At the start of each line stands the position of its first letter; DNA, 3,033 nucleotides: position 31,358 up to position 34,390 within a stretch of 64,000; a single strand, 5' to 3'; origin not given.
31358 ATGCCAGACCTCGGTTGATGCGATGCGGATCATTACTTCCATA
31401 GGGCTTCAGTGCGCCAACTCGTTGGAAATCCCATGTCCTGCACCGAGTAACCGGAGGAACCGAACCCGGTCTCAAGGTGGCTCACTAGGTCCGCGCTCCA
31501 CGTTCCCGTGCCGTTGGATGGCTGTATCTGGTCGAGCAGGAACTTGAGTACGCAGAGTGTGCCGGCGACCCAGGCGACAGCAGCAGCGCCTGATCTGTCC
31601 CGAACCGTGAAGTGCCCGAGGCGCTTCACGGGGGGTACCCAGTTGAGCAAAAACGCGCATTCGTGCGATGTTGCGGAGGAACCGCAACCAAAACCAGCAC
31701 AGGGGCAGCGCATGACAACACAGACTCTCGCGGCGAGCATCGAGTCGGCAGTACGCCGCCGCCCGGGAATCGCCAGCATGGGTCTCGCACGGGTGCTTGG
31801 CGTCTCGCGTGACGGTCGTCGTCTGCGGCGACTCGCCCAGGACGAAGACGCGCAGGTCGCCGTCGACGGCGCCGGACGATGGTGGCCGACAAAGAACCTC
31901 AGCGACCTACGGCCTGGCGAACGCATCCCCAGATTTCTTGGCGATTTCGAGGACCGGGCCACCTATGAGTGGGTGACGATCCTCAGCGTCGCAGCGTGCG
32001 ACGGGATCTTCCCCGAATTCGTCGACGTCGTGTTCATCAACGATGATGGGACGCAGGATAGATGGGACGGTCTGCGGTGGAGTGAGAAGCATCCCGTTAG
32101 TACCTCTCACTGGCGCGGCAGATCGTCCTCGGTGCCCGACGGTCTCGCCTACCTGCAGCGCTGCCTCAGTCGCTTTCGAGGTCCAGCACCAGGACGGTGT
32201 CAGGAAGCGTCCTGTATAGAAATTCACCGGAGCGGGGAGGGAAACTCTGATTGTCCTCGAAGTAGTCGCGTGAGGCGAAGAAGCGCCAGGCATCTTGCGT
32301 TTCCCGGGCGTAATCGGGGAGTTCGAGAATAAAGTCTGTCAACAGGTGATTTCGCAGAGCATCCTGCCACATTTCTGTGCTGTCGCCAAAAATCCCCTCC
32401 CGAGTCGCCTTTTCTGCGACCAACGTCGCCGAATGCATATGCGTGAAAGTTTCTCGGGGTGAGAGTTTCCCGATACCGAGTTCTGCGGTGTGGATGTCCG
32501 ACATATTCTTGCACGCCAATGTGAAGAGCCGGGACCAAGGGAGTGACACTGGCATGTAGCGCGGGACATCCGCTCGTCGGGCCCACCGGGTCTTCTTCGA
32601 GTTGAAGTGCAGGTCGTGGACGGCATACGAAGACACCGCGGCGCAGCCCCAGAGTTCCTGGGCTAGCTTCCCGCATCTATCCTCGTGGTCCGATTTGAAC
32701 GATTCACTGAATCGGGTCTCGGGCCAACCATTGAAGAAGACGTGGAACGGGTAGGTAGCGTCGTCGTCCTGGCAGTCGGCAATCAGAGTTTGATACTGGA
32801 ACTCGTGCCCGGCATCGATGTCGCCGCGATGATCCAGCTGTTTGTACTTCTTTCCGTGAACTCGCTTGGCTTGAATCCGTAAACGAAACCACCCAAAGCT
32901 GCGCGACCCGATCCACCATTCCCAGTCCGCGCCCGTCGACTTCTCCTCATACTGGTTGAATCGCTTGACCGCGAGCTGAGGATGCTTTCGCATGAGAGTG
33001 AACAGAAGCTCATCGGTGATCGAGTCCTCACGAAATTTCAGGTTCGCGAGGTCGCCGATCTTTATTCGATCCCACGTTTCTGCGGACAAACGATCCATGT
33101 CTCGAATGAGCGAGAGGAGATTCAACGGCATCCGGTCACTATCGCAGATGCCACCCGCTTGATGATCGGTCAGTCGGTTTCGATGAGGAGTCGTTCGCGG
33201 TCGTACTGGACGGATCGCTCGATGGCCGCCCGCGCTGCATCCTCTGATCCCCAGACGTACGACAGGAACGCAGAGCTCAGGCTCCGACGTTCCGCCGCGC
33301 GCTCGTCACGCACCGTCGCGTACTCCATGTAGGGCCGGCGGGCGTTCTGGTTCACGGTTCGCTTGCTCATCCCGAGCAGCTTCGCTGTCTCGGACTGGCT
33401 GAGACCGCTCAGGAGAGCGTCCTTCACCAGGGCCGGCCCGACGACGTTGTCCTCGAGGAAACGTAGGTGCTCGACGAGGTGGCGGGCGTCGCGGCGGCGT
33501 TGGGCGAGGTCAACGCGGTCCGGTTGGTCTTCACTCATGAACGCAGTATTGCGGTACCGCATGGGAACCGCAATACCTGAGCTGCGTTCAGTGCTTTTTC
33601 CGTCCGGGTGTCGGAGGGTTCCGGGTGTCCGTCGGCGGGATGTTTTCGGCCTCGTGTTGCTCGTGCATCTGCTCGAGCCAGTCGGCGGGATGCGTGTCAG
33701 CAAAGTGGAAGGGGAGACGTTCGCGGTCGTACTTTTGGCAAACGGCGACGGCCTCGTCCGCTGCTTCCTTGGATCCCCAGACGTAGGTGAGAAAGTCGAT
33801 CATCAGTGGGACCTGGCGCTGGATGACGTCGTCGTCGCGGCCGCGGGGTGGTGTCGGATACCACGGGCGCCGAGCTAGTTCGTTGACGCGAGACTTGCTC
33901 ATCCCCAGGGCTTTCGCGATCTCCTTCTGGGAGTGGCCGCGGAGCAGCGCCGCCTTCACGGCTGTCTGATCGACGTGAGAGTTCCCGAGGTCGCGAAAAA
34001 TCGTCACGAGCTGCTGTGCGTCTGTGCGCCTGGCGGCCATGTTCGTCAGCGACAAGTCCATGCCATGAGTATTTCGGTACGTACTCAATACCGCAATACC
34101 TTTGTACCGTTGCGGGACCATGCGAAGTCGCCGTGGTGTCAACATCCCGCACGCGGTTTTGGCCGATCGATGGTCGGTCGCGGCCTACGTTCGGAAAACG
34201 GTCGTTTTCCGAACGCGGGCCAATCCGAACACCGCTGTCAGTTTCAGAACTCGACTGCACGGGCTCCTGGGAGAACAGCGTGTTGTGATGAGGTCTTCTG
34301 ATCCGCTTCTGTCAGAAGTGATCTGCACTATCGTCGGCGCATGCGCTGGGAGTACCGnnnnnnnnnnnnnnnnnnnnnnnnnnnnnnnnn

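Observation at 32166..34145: Low-GC 321-aa gene downstream of two paralogous HTH regulators with palindromic operators: candidate regulated toxin/defence cassette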

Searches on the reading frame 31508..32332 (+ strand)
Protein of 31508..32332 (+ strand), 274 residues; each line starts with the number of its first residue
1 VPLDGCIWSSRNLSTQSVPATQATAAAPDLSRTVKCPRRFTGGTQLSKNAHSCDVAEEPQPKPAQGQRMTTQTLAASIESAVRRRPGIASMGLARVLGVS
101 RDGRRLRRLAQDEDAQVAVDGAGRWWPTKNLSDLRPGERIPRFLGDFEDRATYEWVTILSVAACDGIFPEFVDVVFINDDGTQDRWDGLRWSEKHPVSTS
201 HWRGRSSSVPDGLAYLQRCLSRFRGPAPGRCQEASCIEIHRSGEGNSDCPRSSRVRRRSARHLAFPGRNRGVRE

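Call 4: search_protein_families(library=pfam, proteins=[window:31508-32332:+], max_evalue=0.1)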
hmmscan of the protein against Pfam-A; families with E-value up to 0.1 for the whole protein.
window:31508-32332:+ (274 aa): 0 families

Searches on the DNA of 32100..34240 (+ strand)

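Call 33: search_dna_similar(query=window:32100-34240:+, collection=plasmids, mode=distant, max_rows=40, rows=spread)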
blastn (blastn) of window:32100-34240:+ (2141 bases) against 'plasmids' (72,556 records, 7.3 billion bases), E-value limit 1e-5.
Records with a match: 10; places in all: 10; records where one place covers at least 80% of the query: 3.
Best place of each record, by identity: >=99% 3; 90-95% 3; 60-80% 4.
By first word of the organism name: Prescottella 7; Rhodococcus 3.
By predicted mobility (MOB-suite, as given by PLSDB): conjugative 8; non-mobilizable 2.
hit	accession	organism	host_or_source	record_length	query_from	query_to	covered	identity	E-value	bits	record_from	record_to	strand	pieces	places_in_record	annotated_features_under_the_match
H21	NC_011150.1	Prescottella equi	-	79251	1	2136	100%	100.0%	0e+0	3853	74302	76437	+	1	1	DUF6615 family protein | hypothetical protein (x2)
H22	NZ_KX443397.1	Prescottella equi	Sus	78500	1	2136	100%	100.0%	0e+0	3853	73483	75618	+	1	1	DUF6615 family protein | hypothetical protein (x2)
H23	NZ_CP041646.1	Prescottella equi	Homo sapiens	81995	1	2136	100%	99.8%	0e+0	3835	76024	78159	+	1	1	DUF6615 family protein | hypothetical protein (x2)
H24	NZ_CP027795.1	Prescottella equi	tissue,soil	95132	1064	2136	50%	93.3%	0e+0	1606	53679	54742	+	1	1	hypothetical protein (x2)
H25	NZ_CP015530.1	Rhodococcus sp. WB1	soil,PCBs contaminated soil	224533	411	1048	30%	73.7%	4e-104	388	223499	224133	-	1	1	DUF6615 family protein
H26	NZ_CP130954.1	Rhodococcus opacus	cell culture,Sod-podzolic soil ...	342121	1219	1458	11%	67.8%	8e-12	81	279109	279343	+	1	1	hypothetical protein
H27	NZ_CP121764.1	Prescottella equi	soil,soil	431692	1216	1385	8%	79.4%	3e-30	142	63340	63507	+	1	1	none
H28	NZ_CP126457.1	Rhodococcus sp. AH-ZY2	single cell,soil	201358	1067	1238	8%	76.7%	8e-25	124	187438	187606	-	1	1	none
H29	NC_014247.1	Prescottella equi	-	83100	2090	2136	2%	91.5%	5e-8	68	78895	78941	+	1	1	none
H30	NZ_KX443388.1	Prescottella equi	Equus caballus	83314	2090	2136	2%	91.5%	5e-8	68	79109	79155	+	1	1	none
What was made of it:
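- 34182..34221 (.): Context: a near-perfect palindrome (13-bp core arms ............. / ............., 2-nt spacer) in the region that lies upstream of the serine recombinase gene invA in pVAPB1593. It may be a recombinase or res-type site. 47 bp at 34189-34235 are also conserved in pVAPA plasmids at 91.5% (call 33).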

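Call 35: get_annotated_region(hit=H24, flank=7000)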
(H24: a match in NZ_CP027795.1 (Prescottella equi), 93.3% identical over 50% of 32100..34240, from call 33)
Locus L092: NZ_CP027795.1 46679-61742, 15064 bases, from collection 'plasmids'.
description: Prescottella equi strain DSSKP-R-001 plasmid plas2, complete sequence
organism: Prescottella equi (NCBI taxid 43767)
taxonomy: Bacteria; Actinomycetota; Actinomycetes; Mycobacteriales; Nocardiaceae; Prescottella; Prescottella equi
host: -; source: tissue,soil; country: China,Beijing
typing (MOB-suite, as given by PLSDB): conjugative; replicon rep_cluster_1307; relaxase MOBF; mating-pair formation MPF_T
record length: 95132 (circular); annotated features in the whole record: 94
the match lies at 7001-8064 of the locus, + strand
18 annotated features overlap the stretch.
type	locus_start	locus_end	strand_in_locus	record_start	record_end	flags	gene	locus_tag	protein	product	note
CDS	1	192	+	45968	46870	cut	-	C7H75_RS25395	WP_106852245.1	VOC family protein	-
CDS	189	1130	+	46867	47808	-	-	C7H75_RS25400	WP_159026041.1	NAD(P)-dependent oxidoreductase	-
CDS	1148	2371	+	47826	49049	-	-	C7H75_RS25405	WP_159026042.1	cytochrome P450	-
CDS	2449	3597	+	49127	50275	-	-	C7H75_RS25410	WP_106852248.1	acetyl-CoA C-acetyltransferase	-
CDS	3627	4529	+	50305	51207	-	-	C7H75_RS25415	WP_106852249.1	SDR family NAD(P)-dependent oxidoreductase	-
CDS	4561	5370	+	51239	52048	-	-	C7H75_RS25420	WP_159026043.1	enoyl-CoA hydratase-related protein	-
CDS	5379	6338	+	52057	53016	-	-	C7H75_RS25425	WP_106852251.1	PDR/VanB family oxidoreductase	-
CDS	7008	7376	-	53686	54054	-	-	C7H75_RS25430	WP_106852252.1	hypothetical protein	-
CDS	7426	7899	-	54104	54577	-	-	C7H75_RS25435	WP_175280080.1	hypothetical protein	-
CDS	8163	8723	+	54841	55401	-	-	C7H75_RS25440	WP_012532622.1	recombinase family protein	GO:0006310 - DNA recombination [Evidence IEA]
CDS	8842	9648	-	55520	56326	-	-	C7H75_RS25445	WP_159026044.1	hypothetical protein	-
CDS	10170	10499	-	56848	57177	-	-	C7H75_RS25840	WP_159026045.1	hypothetical protein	-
CDS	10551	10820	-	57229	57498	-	-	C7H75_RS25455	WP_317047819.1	WhiB family transcriptional regulator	-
CDS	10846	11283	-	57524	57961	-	-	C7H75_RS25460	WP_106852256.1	hypothetical protein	-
CDS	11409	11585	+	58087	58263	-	-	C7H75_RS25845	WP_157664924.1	hypothetical protein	-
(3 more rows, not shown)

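Call 36: get_annotated_region(hit=H25, flank=6000)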
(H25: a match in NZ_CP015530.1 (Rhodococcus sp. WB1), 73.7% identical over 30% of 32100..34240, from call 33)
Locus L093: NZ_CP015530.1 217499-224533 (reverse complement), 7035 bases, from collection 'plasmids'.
description: Rhodococcus sp. WB1 plasmid pWB1, complete sequence
organism: Rhodococcus sp. WB1 (NCBI taxid 1033922)
taxonomy: Bacteria; Actinomycetota; Actinomycetes; Mycobacteriales; Nocardiaceae; Rhodococcus; Rhodococcus sp. WB1
host: -; source: soil,PCBs contaminated soil; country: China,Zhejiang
typing (MOB-suite, as given by PLSDB): conjugative; relaxase MOBF; mating-pair formation MPF_T
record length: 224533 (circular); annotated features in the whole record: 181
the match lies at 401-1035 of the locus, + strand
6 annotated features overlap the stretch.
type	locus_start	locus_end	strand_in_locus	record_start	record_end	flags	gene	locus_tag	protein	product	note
CDS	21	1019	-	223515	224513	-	-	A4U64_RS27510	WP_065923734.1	DUF6615 family protein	-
CDS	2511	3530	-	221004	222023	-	-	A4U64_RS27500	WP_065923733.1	hypothetical protein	-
CDS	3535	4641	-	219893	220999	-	-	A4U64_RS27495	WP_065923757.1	site-specific integrase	GO:0015074 - DNA integration [Evidence IEA]; GO:0006310 - DNA recombination [Evidence IEA]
CDS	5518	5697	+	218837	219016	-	-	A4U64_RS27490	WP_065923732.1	hypothetical protein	-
CDS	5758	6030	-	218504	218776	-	-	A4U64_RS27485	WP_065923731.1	type II toxin-antitoxin system RelE/ParE family toxin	GO:0030541 - plasmid partitioning [Evidence IEA]; GO:0051290 - protein heterotetramerization [Evidence IEA]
CDS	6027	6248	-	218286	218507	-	-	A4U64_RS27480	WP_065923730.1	ribbon-helix-helix protein, CopG family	GO:0006355 - regulation of DNA-templated transcription [Evidence IEA]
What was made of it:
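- RelE/CopG plus an integrase (call 36).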
